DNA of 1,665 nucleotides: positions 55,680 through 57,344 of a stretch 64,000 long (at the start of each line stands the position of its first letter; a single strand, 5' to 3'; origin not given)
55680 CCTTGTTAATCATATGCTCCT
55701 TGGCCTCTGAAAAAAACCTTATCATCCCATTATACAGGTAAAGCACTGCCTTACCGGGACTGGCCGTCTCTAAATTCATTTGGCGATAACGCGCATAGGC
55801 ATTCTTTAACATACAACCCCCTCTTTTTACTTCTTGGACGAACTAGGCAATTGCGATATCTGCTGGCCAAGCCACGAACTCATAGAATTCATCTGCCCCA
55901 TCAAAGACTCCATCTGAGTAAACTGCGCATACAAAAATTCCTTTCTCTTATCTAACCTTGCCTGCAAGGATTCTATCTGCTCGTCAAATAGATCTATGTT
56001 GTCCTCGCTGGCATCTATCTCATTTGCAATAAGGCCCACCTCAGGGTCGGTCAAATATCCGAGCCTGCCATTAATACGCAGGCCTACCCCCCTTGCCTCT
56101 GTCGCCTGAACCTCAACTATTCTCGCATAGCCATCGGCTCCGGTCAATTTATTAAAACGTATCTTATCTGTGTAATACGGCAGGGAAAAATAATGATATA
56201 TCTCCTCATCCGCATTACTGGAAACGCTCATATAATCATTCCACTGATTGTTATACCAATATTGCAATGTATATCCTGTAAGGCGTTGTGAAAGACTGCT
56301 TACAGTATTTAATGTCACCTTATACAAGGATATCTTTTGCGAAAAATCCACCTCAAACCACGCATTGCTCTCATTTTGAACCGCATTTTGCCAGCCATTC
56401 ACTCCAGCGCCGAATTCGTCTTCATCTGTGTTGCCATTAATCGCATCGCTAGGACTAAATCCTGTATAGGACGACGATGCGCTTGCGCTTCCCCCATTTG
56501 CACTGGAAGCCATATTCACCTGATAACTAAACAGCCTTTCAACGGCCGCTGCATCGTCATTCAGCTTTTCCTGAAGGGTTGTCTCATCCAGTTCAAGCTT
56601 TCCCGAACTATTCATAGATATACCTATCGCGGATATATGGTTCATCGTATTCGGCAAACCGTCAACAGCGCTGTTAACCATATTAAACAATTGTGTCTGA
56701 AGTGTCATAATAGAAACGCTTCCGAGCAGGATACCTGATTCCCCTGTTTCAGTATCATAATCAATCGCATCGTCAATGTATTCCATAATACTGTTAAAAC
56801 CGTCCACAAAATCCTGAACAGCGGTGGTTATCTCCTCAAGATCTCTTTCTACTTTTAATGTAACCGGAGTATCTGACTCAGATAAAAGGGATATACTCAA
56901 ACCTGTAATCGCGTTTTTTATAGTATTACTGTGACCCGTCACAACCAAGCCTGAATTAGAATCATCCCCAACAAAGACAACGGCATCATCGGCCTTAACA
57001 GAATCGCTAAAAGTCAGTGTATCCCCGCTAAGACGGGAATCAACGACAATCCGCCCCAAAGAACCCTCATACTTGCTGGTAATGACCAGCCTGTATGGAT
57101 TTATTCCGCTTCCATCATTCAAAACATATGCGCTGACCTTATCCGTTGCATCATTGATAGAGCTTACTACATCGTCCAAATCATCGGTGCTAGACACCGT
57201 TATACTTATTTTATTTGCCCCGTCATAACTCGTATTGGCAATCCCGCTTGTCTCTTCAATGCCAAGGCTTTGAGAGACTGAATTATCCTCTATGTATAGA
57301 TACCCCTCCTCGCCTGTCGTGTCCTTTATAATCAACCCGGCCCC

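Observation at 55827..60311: Repeat-expanded giant FliD cap (1494 aa) with about ten Flagellin-IN-like modules, a recent intragenic duplication, and a discoidin-like lectin domain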

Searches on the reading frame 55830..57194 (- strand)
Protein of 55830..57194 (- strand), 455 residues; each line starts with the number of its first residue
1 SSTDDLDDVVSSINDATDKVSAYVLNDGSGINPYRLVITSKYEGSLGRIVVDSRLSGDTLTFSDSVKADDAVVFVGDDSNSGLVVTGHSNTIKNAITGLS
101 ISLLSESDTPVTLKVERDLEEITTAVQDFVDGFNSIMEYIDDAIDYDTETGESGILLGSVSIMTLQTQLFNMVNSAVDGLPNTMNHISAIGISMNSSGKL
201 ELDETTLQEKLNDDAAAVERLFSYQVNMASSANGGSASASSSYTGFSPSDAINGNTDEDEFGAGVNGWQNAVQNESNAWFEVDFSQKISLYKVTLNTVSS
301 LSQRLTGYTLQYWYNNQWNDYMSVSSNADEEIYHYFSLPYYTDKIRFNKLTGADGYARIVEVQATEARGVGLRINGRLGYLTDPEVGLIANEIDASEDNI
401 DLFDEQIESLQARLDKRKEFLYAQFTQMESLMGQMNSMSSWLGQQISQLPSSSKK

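Call 43: search_solved_structures(query=window:55830-57194:-, max_evalue=0.01, show_alignments=4)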
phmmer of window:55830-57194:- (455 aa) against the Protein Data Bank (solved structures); distinct sequences matched with E-value up to 0.01: 8.
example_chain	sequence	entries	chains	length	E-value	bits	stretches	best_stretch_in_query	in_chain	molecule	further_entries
6sih_A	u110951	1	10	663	9.8e-13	51.4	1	82-443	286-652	Flagellar hook-associated protein 2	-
9gsx_W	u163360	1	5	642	3e-12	49.8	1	82-444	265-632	Flagellar hook-associated protein 2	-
9m6i_A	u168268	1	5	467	4.1e-12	49.4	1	8-221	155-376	Flagellar hook-associated protein 2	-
9gnz_R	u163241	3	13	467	4.1e-12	49.4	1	7-221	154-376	Flagellar hook-associated protein 2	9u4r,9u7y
9u4r_AC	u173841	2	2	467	4.2e-12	49.4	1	7-221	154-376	Flagellar hook-associated protein 2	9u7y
5h5v_A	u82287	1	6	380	1e-11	48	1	5-222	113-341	Flagellar hook-associated protein 2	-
5fhy_A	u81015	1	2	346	6.1e-08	35.6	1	71-229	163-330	B-type flagellar hook-associated protein 2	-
5gna_B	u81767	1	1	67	0.0048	19.5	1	389-449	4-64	Flagellar hook-associated protein 2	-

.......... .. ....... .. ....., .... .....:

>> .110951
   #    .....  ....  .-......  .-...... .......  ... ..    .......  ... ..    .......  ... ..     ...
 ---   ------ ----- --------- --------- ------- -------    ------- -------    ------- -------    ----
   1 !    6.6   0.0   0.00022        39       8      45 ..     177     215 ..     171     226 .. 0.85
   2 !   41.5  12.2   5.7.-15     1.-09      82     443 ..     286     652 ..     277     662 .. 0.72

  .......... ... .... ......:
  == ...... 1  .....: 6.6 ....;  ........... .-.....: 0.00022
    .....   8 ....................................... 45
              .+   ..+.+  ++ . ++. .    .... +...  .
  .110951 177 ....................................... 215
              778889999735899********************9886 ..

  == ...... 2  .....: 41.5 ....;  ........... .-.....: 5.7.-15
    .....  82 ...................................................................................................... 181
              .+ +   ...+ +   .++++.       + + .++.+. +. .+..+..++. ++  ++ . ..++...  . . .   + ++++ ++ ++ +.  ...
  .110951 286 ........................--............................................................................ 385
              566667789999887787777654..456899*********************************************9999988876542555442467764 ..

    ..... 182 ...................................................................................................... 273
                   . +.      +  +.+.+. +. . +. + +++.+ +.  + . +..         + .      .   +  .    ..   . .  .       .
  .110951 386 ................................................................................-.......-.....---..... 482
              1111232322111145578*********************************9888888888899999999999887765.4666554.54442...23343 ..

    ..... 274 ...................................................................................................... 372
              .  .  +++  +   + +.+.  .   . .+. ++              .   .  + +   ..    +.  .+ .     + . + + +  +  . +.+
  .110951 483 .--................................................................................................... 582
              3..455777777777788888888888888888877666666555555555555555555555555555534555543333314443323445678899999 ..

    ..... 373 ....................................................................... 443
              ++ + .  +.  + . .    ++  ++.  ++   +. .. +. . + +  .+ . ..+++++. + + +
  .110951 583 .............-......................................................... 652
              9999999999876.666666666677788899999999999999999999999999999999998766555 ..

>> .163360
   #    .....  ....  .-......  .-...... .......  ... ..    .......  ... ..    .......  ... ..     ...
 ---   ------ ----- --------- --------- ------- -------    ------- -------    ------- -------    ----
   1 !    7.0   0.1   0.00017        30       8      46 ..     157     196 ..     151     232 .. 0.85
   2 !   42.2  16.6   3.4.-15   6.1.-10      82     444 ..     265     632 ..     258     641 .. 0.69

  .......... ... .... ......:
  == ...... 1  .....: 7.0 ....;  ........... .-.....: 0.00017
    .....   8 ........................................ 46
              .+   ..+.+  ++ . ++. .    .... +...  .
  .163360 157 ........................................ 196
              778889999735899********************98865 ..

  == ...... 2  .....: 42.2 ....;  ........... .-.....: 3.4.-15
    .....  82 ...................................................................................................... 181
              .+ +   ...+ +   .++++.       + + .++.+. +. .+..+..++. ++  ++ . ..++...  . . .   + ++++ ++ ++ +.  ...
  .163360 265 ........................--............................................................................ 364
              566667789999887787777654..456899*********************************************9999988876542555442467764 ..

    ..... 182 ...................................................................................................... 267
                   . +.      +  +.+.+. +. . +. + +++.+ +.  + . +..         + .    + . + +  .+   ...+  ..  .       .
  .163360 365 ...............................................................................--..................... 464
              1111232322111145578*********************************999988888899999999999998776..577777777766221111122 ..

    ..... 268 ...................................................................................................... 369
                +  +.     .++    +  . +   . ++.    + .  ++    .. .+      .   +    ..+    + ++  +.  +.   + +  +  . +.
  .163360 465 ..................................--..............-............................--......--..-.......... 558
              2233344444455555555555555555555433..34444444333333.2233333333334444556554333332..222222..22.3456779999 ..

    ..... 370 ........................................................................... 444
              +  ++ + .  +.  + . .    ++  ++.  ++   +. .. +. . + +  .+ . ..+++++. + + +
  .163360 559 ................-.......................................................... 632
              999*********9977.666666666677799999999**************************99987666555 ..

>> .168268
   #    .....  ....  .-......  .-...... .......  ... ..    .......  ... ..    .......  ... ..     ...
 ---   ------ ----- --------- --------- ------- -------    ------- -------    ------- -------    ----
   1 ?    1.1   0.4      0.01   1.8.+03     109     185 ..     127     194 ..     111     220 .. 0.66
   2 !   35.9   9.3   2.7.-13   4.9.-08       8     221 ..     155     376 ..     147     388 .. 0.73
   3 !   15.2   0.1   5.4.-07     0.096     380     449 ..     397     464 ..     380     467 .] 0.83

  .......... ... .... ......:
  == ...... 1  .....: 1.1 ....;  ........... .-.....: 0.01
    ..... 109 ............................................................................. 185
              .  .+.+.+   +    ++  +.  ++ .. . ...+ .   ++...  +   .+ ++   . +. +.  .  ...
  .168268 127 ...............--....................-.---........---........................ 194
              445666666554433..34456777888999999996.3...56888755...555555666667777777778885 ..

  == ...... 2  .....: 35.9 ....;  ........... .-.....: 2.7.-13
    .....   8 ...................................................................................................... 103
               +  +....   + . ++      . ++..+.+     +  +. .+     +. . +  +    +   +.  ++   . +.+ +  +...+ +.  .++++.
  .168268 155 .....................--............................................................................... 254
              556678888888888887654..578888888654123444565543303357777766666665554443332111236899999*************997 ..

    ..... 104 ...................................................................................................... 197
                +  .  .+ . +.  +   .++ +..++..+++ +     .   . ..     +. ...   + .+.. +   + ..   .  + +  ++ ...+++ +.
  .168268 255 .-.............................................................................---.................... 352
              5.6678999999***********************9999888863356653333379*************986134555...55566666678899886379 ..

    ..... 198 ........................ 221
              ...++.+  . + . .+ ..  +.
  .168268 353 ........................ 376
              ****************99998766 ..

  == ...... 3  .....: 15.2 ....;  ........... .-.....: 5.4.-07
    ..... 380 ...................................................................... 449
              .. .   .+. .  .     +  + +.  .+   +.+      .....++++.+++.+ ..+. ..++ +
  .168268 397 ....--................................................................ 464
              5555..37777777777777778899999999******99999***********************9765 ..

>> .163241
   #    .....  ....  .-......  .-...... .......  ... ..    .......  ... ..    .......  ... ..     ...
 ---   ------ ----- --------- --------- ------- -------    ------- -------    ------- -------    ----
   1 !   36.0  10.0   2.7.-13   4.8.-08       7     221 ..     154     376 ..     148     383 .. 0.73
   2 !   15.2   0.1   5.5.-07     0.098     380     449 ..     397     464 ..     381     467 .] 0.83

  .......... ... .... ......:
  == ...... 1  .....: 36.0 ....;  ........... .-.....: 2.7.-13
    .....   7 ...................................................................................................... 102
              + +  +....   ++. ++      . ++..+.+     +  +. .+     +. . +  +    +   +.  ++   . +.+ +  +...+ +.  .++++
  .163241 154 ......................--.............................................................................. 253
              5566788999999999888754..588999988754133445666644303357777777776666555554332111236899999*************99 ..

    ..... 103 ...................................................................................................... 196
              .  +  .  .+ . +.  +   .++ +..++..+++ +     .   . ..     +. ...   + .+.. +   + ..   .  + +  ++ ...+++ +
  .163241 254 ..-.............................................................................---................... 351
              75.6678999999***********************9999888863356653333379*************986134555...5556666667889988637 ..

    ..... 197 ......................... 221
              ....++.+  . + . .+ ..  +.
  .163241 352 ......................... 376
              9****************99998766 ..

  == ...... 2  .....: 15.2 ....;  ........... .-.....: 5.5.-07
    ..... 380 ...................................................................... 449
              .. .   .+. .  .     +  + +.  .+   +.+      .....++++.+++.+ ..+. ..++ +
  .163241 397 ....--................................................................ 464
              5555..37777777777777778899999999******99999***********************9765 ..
